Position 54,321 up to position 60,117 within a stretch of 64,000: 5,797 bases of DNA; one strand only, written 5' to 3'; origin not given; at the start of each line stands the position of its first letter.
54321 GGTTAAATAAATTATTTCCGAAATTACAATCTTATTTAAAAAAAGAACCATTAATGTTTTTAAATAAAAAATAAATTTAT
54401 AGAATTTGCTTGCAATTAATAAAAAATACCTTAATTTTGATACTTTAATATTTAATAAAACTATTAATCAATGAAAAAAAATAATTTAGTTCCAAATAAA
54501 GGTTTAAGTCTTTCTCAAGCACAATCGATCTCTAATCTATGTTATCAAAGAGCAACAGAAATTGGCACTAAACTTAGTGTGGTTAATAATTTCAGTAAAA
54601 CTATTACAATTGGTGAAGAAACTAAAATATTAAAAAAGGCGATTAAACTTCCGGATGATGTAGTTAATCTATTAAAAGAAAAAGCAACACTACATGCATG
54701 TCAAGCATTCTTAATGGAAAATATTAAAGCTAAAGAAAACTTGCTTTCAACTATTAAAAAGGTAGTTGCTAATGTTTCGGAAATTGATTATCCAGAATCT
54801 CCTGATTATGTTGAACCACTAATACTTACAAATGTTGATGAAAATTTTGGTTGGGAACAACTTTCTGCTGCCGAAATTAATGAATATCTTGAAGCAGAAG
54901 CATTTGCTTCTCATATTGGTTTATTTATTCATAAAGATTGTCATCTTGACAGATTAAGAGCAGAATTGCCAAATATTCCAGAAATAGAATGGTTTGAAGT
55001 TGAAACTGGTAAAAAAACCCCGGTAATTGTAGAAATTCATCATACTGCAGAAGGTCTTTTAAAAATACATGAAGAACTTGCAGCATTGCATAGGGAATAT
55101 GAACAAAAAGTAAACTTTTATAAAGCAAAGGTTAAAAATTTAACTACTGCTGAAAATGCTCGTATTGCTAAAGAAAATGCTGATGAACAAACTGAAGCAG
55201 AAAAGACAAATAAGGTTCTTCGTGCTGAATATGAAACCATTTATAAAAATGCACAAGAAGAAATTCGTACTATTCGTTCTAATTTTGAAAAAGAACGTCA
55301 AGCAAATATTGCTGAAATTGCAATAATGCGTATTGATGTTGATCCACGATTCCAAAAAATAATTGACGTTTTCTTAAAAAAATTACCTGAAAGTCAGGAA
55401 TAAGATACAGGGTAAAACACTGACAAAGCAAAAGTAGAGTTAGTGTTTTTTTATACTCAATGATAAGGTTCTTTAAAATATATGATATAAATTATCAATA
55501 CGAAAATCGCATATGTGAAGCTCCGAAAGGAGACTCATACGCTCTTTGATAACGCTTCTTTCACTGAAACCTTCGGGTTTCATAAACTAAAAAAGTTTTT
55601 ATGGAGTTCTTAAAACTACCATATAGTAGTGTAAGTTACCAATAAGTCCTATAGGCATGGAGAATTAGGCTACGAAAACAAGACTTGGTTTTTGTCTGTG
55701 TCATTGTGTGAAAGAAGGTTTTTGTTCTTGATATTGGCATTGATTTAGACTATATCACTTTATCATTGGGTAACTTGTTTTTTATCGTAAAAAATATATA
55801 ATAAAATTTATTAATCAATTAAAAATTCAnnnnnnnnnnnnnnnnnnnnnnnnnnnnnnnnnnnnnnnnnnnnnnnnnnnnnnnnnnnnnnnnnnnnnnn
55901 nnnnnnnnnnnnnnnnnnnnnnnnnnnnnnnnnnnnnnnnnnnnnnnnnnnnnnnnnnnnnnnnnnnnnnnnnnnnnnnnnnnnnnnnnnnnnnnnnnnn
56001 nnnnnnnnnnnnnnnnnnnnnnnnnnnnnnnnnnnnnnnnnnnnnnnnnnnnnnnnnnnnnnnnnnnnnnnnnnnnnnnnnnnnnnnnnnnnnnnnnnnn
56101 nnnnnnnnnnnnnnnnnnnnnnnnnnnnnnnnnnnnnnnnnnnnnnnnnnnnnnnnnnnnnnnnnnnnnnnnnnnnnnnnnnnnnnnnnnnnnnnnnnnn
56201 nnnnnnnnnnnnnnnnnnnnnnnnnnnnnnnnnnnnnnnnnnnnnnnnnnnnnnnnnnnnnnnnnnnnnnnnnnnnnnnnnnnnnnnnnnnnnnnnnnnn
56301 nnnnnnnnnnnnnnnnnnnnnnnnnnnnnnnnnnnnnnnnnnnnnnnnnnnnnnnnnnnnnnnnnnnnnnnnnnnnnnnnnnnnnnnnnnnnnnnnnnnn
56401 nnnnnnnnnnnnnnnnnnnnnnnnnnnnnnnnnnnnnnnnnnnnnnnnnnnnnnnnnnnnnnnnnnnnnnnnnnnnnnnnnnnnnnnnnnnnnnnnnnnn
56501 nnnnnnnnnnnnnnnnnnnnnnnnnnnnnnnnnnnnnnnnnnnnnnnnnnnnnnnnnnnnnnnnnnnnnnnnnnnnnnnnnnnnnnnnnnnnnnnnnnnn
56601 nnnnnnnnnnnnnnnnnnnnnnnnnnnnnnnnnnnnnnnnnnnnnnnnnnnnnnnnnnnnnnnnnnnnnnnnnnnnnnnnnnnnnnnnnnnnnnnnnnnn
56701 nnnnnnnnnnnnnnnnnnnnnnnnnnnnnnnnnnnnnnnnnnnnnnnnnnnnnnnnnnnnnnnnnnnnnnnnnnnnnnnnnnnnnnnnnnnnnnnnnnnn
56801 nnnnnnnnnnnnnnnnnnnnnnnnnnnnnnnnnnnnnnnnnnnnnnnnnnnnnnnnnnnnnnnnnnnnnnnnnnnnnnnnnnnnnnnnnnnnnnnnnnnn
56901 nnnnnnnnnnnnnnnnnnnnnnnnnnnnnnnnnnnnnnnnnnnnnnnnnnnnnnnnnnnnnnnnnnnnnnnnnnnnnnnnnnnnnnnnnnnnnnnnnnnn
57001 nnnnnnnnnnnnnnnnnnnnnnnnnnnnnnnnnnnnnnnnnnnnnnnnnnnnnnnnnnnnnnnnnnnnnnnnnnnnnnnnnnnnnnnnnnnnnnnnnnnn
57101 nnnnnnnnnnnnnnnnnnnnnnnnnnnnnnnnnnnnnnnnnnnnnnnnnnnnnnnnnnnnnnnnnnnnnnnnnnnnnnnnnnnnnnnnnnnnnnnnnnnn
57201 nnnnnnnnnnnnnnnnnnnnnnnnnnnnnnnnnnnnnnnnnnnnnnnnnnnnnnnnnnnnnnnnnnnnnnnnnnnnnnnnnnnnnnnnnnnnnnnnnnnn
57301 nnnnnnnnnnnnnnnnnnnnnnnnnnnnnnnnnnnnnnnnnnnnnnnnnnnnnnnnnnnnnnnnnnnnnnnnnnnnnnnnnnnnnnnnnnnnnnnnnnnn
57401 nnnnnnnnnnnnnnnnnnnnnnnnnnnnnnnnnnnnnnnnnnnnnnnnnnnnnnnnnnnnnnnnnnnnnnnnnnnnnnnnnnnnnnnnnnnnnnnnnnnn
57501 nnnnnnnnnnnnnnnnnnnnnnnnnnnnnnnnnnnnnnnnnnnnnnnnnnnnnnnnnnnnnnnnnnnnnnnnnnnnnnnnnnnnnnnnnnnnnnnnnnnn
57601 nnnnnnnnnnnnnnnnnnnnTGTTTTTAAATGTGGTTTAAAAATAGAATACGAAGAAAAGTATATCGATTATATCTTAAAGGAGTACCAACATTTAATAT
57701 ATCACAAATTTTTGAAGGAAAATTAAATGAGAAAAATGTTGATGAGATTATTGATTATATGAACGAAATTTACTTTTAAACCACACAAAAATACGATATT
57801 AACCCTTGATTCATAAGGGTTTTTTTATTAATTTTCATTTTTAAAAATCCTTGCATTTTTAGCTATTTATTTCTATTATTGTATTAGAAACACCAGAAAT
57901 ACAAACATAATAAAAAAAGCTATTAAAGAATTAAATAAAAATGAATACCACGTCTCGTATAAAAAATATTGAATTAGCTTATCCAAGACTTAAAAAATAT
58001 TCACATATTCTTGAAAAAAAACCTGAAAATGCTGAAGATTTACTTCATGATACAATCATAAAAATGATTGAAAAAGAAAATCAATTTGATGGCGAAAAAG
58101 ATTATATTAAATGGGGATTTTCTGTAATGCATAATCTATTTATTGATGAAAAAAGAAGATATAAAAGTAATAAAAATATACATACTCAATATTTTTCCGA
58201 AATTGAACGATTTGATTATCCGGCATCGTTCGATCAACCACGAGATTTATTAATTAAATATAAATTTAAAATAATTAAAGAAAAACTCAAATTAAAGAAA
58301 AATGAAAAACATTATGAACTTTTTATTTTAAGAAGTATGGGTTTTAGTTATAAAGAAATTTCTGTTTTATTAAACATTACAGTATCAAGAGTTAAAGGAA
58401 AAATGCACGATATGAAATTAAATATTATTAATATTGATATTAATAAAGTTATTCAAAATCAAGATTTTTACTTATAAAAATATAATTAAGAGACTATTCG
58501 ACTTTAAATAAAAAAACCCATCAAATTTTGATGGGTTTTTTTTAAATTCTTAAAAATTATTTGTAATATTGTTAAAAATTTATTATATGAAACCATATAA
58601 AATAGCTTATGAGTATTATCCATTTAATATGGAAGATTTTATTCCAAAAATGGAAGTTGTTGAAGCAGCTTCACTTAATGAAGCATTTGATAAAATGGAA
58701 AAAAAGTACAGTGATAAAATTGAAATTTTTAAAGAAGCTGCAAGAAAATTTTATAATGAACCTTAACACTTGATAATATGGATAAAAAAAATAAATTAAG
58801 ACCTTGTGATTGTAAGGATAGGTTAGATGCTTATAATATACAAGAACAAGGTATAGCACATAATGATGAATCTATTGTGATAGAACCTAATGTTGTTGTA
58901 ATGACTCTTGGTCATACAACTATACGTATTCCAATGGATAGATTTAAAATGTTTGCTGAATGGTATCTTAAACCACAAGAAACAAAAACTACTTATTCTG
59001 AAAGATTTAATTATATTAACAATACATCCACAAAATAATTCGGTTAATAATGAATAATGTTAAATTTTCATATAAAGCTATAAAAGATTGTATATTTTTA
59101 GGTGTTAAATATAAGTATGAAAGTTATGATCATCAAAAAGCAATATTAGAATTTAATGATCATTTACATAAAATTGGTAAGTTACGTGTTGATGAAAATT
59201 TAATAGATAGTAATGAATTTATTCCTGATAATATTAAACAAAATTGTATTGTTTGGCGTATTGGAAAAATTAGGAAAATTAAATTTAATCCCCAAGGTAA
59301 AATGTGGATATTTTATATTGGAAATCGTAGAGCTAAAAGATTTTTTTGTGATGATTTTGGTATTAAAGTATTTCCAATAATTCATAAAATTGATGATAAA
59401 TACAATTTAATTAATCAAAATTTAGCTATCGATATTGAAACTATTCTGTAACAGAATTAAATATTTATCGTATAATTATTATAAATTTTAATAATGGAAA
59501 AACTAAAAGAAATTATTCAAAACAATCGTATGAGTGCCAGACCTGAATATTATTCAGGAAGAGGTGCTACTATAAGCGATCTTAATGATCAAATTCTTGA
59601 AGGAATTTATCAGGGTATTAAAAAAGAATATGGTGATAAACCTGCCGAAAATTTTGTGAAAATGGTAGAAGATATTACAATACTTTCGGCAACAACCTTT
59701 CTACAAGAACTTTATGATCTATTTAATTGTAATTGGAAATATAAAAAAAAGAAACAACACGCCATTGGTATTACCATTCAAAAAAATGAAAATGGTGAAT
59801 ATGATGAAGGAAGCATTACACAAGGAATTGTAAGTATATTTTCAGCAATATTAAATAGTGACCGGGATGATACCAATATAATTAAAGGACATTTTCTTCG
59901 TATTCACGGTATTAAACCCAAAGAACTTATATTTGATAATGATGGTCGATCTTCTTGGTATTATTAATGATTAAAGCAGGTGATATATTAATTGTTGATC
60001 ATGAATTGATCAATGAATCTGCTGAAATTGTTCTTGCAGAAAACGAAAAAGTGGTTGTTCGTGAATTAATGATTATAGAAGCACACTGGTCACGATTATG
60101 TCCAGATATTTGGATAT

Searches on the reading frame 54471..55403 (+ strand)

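Call 48: search_protein_families(library=pfam, proteins=[window:54471-55403:+], max_evalue=0.01)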
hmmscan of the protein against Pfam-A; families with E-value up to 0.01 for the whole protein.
window:54471-55403:+ (310 aa): 1 family
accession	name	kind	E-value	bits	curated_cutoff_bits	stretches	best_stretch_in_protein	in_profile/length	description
PF08385.17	DHC_N1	-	0.0026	16.9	28.3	0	35-100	465-531/562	Dynein heavy chain, N-terminal region 1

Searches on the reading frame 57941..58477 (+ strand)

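Call 20: search_protein_families(library=pfam, proteins=[window:57941-58477:+], max_evalue=0.001)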
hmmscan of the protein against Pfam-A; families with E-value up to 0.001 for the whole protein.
window:57941-58477:+ (178 aa): 2 families
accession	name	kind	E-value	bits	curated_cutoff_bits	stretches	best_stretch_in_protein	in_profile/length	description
PF04542.20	Sigma70_r2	-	3.6e-07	30.3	24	1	14-75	6-69/71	Sigma-70 region 2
PF08281.18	Sigma70_r4_2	-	0.00046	20.2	25.7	1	127-156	18-48/54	Sigma-70, region 4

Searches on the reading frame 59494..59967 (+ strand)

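Call 3: search_protein_families(library=pfam, proteins=[window:59494-59967:+], max_evalue=1)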
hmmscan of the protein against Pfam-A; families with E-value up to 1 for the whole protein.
window:59494-59967:+ (157 aa): 3 families
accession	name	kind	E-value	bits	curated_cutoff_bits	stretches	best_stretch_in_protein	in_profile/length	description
PF03288.22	Pox_D5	-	0.072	14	21.4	1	56-88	42-68/86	Poxvirus D5 protein-like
PF02982.20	Scytalone_dh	-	0.11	12.7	27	1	43-109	46-110/160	Scytalone dehydratase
PF06938.16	DUF1285_N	-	0.13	12.5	29.3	1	86-128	9-52/67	Domain of unknown function (DUF1285), N-terminal domain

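Call 4: search_protein_families(library=ncbifam, proteins=[window:59494-59967:+], max_evalue=1)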
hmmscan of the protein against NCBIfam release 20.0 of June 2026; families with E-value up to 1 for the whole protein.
window:59494-59967:+ (157 aa): 0 families

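Call 5: search_protein_families(library=phrogs, proteins=[window:59494-59967:+], max_evalue=0.1)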
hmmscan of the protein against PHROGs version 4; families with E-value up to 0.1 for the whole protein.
window:59494-59967:+ (157 aa): 0 families

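Call 66: search_protein_families(library=padloc, proteins=[window:59494-59967:+], max_evalue=0.01)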
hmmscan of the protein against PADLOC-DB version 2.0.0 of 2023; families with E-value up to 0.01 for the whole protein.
window:59494-59967:+ (157 aa): 0 families
